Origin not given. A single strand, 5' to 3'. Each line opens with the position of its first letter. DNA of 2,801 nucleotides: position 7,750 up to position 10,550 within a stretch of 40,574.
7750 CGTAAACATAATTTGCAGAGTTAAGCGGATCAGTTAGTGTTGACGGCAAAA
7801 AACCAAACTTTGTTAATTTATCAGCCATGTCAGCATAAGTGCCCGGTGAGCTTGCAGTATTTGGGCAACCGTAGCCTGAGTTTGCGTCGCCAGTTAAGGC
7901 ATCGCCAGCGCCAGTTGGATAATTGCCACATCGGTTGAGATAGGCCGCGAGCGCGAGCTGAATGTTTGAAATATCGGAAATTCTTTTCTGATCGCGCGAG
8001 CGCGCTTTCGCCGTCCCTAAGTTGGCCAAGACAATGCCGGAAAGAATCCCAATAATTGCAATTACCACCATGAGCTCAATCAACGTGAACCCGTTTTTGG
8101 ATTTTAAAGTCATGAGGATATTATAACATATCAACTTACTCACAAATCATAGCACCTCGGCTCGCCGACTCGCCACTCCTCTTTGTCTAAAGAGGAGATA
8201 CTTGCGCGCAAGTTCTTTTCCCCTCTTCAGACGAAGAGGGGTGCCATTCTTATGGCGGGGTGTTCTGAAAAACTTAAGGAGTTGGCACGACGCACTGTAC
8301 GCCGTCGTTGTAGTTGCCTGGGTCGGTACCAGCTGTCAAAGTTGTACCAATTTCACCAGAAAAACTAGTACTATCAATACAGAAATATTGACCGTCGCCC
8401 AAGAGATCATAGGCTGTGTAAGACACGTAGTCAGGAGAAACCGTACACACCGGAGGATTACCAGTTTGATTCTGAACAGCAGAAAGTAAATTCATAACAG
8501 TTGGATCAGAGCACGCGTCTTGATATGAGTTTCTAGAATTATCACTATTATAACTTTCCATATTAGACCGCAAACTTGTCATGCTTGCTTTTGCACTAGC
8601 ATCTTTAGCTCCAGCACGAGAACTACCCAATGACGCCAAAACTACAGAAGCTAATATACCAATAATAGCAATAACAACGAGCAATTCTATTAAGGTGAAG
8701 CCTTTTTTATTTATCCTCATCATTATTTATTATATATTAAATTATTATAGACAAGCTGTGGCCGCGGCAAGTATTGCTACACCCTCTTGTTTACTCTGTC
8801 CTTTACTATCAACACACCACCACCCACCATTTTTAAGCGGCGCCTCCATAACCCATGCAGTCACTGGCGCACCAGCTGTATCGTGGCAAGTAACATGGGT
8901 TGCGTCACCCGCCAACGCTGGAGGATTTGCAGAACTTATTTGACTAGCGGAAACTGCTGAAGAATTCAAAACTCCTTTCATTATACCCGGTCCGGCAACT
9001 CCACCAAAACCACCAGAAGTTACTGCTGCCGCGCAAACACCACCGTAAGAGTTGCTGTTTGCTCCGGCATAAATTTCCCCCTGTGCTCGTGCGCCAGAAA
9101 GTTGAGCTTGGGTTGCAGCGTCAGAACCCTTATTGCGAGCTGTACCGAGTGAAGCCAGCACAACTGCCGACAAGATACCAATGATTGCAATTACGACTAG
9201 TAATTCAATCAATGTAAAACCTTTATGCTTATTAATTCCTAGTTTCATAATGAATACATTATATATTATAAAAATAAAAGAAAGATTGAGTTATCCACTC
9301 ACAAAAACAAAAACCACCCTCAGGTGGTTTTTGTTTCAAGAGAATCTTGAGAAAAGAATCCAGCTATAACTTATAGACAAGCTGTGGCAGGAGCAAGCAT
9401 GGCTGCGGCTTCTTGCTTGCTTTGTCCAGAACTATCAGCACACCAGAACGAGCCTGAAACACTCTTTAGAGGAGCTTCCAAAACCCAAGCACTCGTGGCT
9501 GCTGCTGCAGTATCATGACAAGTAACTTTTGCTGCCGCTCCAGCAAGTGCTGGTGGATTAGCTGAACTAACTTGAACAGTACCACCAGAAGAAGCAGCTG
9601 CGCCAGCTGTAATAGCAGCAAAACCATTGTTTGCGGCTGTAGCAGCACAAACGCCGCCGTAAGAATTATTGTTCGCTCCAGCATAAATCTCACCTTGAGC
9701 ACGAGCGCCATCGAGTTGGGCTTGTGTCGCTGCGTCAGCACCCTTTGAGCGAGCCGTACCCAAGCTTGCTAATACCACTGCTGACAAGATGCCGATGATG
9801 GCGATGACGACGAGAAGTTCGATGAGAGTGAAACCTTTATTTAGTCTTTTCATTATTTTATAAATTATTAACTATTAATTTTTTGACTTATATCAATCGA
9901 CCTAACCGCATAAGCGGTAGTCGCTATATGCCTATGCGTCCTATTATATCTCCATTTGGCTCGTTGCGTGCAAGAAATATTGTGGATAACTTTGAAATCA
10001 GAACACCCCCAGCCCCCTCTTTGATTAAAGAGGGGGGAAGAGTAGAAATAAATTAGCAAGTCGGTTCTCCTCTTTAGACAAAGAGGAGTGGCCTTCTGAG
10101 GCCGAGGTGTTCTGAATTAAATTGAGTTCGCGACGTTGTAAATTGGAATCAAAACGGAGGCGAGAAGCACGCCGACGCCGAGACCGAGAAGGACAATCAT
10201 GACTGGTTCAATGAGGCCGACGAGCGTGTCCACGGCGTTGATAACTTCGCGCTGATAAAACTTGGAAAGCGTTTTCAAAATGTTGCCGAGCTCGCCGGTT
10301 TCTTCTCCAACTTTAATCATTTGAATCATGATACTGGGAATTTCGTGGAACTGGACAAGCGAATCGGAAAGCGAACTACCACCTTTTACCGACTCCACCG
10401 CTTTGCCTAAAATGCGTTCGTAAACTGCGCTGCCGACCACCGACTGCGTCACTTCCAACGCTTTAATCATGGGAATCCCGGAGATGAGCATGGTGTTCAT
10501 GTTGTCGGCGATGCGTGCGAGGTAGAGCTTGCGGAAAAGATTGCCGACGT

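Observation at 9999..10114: Palindromic MITE/REP-like element family I cannot assign to a named family: 8 arms at 5 loci in 40 kb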

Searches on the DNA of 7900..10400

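Call 13: search_rna_families(source=window, start=7900, end=10400, threshold=evalue, max_evalue=10)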
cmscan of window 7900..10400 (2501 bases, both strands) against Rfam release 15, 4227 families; matches with E-value up to 10: 10.
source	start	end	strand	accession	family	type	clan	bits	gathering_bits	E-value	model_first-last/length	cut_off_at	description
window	8162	8248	-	RF01761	wcaG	Cis-reg;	-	22.8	42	0.23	1-98/98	no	wcaG RNA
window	9301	9390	-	RF01772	rnk_pseudo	Cis-reg; leader;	-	22.8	55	0.7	1-108/108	no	Pseudomonas rnk leader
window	9485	9554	-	RF04131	mir-2032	Gene; miRNA;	-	22.6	100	0.32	1-77/77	no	mir-2032 microRNA precursor family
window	8475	8553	-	RF02305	TtnuCD31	Gene; snRNA; snoRNA; CD-box;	-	21.6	75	1.9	1-67/67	no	Tetrahymena snoRNA TtnuCD31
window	9627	9745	+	RF00452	MIR172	Gene; miRNA;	-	20.3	70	0.41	1-114/114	no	mir-172 microRNA precursor family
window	9275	9337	+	RF01859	Phe_leader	Cis-reg; leader;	-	18.4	55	8.7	1-125/125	no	Phenylalanine leader peptide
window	9627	9745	-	RF00452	MIR172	Gene; miRNA;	-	18.1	70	1.6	1-114/114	no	mir-172 microRNA precursor family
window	10010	10098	-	RF02461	Virus_CITE_6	Cis-reg;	-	16.6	41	7.3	1-115/115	no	Blackcurrant reversion virus cap-independent translation element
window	9602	9652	-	RF00455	mir-15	Gene; miRNA;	CL00085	14.2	57.3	9.7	1-88/88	no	mir-15 microRNA precursor family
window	9528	9622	-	RF01390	isrG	Gene; sRNA;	-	10.4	100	7.6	120-214/279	no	isrG Hfq binding RNA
